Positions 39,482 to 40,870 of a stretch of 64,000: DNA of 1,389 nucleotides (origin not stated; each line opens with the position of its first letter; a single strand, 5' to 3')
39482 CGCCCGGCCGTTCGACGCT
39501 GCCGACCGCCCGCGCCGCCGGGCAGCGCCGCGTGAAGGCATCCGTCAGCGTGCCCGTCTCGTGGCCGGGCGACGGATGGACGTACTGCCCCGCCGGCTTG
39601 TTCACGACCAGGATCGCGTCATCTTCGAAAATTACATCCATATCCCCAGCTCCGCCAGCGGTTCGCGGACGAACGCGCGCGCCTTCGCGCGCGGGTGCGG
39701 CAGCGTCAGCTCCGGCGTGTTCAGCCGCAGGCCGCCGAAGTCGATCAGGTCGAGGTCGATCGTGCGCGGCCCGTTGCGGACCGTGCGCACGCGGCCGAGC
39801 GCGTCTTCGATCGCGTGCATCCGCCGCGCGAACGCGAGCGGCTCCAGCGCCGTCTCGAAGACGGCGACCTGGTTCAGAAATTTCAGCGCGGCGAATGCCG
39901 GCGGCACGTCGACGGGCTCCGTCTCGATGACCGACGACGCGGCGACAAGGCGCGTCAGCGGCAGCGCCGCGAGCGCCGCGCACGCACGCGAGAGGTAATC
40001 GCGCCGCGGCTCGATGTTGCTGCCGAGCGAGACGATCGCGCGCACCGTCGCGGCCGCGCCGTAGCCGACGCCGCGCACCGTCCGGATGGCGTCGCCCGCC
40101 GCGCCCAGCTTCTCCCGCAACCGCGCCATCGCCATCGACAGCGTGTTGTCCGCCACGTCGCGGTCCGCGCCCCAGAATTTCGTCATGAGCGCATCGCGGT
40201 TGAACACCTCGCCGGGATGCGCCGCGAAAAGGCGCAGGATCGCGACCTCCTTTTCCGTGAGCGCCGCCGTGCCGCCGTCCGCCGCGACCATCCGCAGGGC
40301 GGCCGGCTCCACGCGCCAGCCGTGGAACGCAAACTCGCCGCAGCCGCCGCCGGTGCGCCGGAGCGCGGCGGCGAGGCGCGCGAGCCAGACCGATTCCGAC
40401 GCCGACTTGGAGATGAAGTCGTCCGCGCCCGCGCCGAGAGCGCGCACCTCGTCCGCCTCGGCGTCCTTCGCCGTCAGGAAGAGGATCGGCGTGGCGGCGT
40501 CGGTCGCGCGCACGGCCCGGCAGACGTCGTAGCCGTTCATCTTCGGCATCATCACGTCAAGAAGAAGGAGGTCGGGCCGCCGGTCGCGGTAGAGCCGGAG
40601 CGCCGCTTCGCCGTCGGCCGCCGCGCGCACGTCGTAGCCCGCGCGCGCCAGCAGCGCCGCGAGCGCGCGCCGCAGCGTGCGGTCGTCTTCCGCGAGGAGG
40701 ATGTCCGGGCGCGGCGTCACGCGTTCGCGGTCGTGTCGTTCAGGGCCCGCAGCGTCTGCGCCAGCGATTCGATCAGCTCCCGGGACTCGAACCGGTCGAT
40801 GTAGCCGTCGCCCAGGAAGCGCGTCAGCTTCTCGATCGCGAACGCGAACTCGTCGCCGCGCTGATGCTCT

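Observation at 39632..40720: In-frame fusion of an OmpR-type response regulator to HPPK (FolK)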

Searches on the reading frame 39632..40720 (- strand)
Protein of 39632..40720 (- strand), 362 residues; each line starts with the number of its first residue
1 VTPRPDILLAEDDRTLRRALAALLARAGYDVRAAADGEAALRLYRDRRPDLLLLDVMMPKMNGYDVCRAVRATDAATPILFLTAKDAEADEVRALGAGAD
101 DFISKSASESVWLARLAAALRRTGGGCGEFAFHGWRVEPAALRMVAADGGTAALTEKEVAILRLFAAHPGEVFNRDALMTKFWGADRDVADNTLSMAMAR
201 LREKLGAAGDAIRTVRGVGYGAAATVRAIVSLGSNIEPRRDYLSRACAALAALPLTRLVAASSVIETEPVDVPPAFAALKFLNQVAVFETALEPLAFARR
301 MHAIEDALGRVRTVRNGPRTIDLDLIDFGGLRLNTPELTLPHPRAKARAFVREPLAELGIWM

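Call 4: search_protein_families(library=ncbifam, proteins=[window:39632-40720:-], max_evalue=0.01)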
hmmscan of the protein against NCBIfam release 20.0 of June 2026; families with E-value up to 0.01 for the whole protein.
window:39632-40720:- (362 aa): 104 families (the best 25 are shown)
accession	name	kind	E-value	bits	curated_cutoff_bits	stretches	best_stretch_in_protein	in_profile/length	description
NF041733.1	resp_reg_CseB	equivalog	9.1e-48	162.6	350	1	6-220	2-224/228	two-component system response regulator CseB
TIGR02154.1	PhoB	equivalog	2e-44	151.6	296.2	1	6-220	4-223/226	phosphate regulon transcriptional regulator PhoB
NF053854.1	RespRegPhoBBctds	equivalog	1.6e-43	148.7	270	1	7-221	1-223/225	two-component system response regulator PhoB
NF045944.1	ResRegRpaBCyano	equivalog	3e-42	144.6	330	1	8-221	1-226/229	response regulator transcription factor RpaB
NF040689.1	MtrAB_MtrA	equivalog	1.5e-41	142.2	300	1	7-222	1-218/219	MtrAB system response regulator MtrA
TIGR01387.1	cztR_silR_copR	subfamily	4.1e-37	127.9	279.2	1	7-220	1-216/218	heavy metal response regulator transcription factor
NF008296.0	PRK11083.1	equivalog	4.5e-37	127.6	273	1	4-222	3-225/228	two-component system response regulator CreB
NF033120.0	vanR_FM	exception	8.6e-37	127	460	1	7-221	6-228/231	vancomycin resistance response regulator transcription factor, VanR-F/VanR-M family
NF008567.0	PRK11517.1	equivalog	1.8e-36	125.6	353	1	7-224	3-220/223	response regulator transcription factor HprR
NF040534.1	resp_reg_YycF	equivalog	3.6e-36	124.6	340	1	7-220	3-225/231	response regulator YycF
NF007005.1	PRK09468.1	equivalog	1.6e-34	119.4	331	1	6-220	5-229/237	osmolarity response regulator transcription factor OmpR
NF000402.1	vanR-B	exception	2e-34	118.9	480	1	7-220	5-214/219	vancomycin resistance response regulator transcription factor VanR-B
NF041734.1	resp_reg_RppA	equivalog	1.3e-33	116.3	250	1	7-220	3-225/229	two-component system response regulator RppA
NF051850.1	RespRegRprY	equivalog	7e-33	114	370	1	6-220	6-224/234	response regulator transcription factor RprY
NF045991.1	RespRegCtrARhodob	equivalog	1e-32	113.7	350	1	7-220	3-219/224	response regulator transcription factor CtrA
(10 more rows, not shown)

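Call 5: search_protein_families(library=pfam, proteins=[window:39632-40720:-], max_evalue=0.01)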
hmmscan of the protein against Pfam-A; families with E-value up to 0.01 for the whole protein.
window:39632-40720:- (362 aa): 4 families
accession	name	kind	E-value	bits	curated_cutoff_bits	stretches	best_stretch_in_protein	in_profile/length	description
PF01288.25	HPPK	-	5.3e-32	111.1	25.7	1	229-358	1-114/116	7,8-dihydro-6-hydroxymethylpterin-pyrophosphokinase (HPPK)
PF00072.30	Response_reg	-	8.4e-30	103.6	30.2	1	7-112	1-106/111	Response regulator receiver domain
PF00486.34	Trans_reg_C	-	5.2e-21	74.9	26.2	1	152-220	4-75/77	Transcriptional regulatory protein, C terminal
PF23198.2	PDE8A_N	-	0.0021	18.4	29.6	1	21-111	27-123/147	PDE8A-like, N-terminal domain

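Call 6: find_homologous_proteins(query=window:39632-40720:-, max_evalue=1e-10)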
Query window:39632-40720:- (362 aa): 819 proteins with E <= 1e-10 among 8000 candidates; the best 120 are listed.
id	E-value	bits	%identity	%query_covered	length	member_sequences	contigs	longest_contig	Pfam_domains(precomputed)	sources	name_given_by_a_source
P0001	1.3e-227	773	100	100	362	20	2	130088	PF01288.26,PF00486.35,PF00072.31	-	-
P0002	4.1e-192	656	85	100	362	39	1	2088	PF01288.26,PF00486.35,PF00072.31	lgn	-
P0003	5.0e-140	485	65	99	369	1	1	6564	PF01288.26,PF00486.35,PF00072.31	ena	-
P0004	2.7e-139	483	63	99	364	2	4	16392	PF01288.26,PF00486.35,PF00072.31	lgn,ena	-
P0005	4.1e-139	482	66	99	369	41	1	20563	PF01288.26,PF00486.35,PF00072.31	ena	-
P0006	6.0e-137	475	65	98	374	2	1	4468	PF01288.26,PF00486.35,PF00072.31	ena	-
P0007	9.4e-137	474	64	99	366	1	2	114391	PF01288.26,PF00486.35,PF00072.31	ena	-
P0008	1.4e-136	474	64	98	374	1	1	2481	PF01288.26,PF00486.35,PF00072.31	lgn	-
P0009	3.1e-136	473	64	98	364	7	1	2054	PF01288.26,PF00486.35,PF00072.31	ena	-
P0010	1.4e-135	470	64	100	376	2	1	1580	PF01288.26,PF00486.35,PF00072.31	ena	-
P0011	4.1e-135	469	62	99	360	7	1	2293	PF01288.26,PF00486.35,PF00072.31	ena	-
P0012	9.1e-134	465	65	99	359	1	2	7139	PF01288.26,PF00486.35,PF00072.31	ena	-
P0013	9.4e-134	464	63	98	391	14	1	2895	PF01288.26,PF00486.35,PF00072.31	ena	-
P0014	1.9e-133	463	64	99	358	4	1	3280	PF01288.26,PF00486.35,PF00072.31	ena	-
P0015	2.7e-133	463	62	99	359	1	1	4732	PF01288.26,PF00486.35,PF00072.31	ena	-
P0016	5.5e-133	462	64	99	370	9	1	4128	PF01288.26,PF00486.35,PF00072.31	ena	-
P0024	2.4e-126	440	55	60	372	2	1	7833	PF01288.26,PF00486.35,PF00072.31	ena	-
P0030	1.7e-72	263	59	59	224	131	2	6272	PF00486.35,PF00072.31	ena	-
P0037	3.4e-68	249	57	59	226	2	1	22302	PF00486.35,PF00072.31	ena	-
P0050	7.4e-65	238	54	59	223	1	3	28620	PF00486.35,PF00072.31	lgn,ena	-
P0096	1.1e-55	208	64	47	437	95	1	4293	PF01288.26,PF16916.12,PF01545.27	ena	-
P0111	1.5e-54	204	79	37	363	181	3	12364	PF01288.26,PF00300.28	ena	-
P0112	1.6e-54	204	76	38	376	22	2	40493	PF01288.26,PF21275.3,PF04263.22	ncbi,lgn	-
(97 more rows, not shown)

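Call 10: find_encoding_contigs(protein=P0001, flank=10000, max_places=3)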
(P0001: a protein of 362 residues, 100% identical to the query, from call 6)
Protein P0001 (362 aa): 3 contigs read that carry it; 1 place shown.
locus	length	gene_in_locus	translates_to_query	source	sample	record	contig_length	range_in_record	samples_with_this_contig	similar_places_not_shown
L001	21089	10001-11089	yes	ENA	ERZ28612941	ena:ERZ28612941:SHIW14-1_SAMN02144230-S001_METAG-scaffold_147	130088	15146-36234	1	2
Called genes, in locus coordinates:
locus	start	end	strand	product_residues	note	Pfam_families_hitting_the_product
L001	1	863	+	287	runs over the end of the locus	PF00892:EamA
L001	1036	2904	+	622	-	PF00009:GTP_EFTU, PF22042:EF-G_D2, PF03144:GTP_EFTU_D2, PF00679:EFG_C, PF06421:LepA_C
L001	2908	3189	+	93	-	-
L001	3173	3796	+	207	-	PF01351:RNase_HII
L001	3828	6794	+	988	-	PF00085:Thioredoxin (weak), PF03190:Thioredox_DsbH, PF13098:Thioredoxin_2, PF13899:Thioredoxin_7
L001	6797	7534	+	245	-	PF00809:Pterin_bind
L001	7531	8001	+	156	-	PF00929:RNase_T (faint)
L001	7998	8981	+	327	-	PF02417:Chromate_transp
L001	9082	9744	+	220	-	PF04263:TPK_catalytic, PF21275:Thi_PPkinase_C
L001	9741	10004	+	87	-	-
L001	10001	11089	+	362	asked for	PF00072:Response_reg, PF00486:Trans_reg_C, PF01288:HPPK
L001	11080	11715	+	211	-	PF00849:PseudoU_synth_2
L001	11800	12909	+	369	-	PF07991:KARI_N, PF01450:KARI_C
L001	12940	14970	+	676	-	PF00999:Na_H_Exchanger, PF02080:TrkA_C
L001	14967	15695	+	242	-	-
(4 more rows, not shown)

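Call 11: find_encoding_contigs(protein=P0007, flank=10000, max_places=3)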
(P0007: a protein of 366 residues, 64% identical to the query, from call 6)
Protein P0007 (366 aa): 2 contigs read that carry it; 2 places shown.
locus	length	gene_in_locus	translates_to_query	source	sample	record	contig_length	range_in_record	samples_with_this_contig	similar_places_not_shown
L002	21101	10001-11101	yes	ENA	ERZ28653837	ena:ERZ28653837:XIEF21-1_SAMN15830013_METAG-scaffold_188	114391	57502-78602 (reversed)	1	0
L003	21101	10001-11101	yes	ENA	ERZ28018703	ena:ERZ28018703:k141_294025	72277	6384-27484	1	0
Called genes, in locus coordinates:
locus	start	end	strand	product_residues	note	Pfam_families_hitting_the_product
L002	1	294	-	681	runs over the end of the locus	-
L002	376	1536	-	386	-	PF13377:Peripla_BP_3, PF00165:HTH_AraC (faint), PF12833:HTH_18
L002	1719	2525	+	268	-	-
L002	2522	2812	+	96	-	-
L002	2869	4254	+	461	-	PF03781:FGE-sulfatase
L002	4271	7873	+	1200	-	PF13229:Beta_helix (faint), PF23763:Beta-barrel_GLAA-B_I (weak), PF23764:Beta-barrel_GLAA-B_II, PF14307:Glyco_tran_WbsX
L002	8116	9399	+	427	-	-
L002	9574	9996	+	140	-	-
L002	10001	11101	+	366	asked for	PF00072:Response_reg, PF00486:Trans_reg_C, PF01288:HPPK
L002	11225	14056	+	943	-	-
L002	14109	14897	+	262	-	-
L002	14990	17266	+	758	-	PF02901:PFL-like, PF01228:Gly_radical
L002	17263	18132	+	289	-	PF13353:Fer4_12, PF04055:Radical_SAM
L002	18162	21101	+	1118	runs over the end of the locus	PF13195:DUF4011, PF13086:AAA_11, PF13245:AAA_19 (faint), PF13604:AAA_30 (faint), PF13086:AAA_11, PF13087:AAA_12, PF18741:MTES_1575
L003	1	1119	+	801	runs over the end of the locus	PF17132:Glyco_hydro_106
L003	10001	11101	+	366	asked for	PF00072:Response_reg, PF00486:Trans_reg_C, PF01288:HPPK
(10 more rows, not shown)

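Call 12: find_encoding_contigs(protein=P0024, flank=10000, max_places=3)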
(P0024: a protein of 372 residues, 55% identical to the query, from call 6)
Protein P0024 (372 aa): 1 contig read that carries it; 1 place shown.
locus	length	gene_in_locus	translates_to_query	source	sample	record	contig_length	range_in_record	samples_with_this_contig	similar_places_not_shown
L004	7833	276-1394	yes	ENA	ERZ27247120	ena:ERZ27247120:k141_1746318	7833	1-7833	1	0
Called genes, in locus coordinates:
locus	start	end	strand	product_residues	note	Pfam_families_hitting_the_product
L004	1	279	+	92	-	?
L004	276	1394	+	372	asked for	PF01288:HPPK, PF00072:Response_reg, PF00486:Trans_reg_C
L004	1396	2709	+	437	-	PF26549:Tricorn_N (faint)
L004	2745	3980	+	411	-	PF13393:tRNA-synt_His, PF00587:tRNA-synt_2b, PF03129:HGTP_anticodon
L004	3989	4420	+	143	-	-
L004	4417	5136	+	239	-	PF08238:Sel1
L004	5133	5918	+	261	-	PF13277:YmdB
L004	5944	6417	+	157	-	PF04074:DUF386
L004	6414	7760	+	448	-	PF01743:PolyA_pol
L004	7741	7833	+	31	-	?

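Call 16: find_encoding_contigs(protein=P0037, flank=8000, max_places=2)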
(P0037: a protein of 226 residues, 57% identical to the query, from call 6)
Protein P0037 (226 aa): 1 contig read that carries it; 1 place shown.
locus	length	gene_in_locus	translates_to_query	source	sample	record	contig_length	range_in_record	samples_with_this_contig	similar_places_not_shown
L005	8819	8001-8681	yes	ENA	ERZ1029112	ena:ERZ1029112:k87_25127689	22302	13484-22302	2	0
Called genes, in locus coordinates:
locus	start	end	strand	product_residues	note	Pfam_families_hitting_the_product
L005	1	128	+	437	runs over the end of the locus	PF02386:TrkH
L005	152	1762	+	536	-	PF00773:RNB, PF00575:S1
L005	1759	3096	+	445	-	PF13529:Peptidase_C39_2 (weak)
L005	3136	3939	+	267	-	PF00005:ABC_tran, PF02463:SMC_N (faint), PF13304:AAA_21 (weak)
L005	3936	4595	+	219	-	PF01210:NAD_Gly3P_dh_N (weak), PF01488:Shikimate_DH (weak), PF02254:TrkA_N, PF02558:ApbA (weak), PF02737:3HCDH_N (weak), PF02826:2-Hacid_dh_C (weak), PF03807:F420_oxidored, PF02080:TrkA_C, +2 more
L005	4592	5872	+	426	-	PF00275:EPSP_synthase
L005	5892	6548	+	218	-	PF01467:CTP_transf_like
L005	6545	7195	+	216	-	PF00899:ThiF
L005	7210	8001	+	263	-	PF03807:F420_oxidored, PF14748:P5CR_dimer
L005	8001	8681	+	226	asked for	PF00072:Response_reg, PF00486:Trans_reg_C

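Call 17: find_encoding_contigs(protein=P0050, flank=8000, max_places=2)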
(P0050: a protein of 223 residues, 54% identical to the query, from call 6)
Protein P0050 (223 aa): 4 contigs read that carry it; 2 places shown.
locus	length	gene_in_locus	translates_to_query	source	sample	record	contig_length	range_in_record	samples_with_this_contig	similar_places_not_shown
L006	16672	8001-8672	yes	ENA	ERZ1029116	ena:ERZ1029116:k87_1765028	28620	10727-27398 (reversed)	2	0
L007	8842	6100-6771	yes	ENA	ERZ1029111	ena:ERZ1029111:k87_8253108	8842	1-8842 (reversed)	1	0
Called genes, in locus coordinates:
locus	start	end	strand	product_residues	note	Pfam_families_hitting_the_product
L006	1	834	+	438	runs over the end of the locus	PF02386:TrkH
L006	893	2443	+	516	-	PF00773:RNB, PF18614:RNase_II_C_S1 (faint), PF00575:S1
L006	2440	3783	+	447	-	PF13529:Peptidase_C39_2 (faint)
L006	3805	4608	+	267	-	PF00005:ABC_tran, PF13304:AAA_21 (weak)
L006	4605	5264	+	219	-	PF01266:DAO (weak), PF01488:Shikimate_DH (weak), PF02254:TrkA_N, PF02558:ApbA (weak), PF02737:3HCDH_N (weak), PF02826:2-Hacid_dh_C (weak), PF03807:F420_oxidored, PF02080:TrkA_C, +3 more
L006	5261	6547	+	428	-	PF00275:EPSP_synthase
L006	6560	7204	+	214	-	PF01467:CTP_transf_like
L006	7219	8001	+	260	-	PF03446:NAD_binding_2 (weak), PF03807:F420_oxidored, PF14748:P5CR_dimer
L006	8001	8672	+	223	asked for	PF00072:Response_reg, PF00486:Trans_reg_C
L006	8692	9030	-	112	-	PF02922:CBM_48 (weak), PF16561:AMPK1_CBM, PF22058:X25_BaPul_like (weak)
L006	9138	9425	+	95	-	PF04977:DivIC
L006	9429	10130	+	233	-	-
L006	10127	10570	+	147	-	PF01957:NfeD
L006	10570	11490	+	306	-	PF01145:Band_7, PF16200:Band_7_C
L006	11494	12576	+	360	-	PF01817:CM_2, PF02153:PDH_N, PF20463:PDH_C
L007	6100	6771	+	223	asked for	PF00072:Response_reg, PF00486:Trans_reg_C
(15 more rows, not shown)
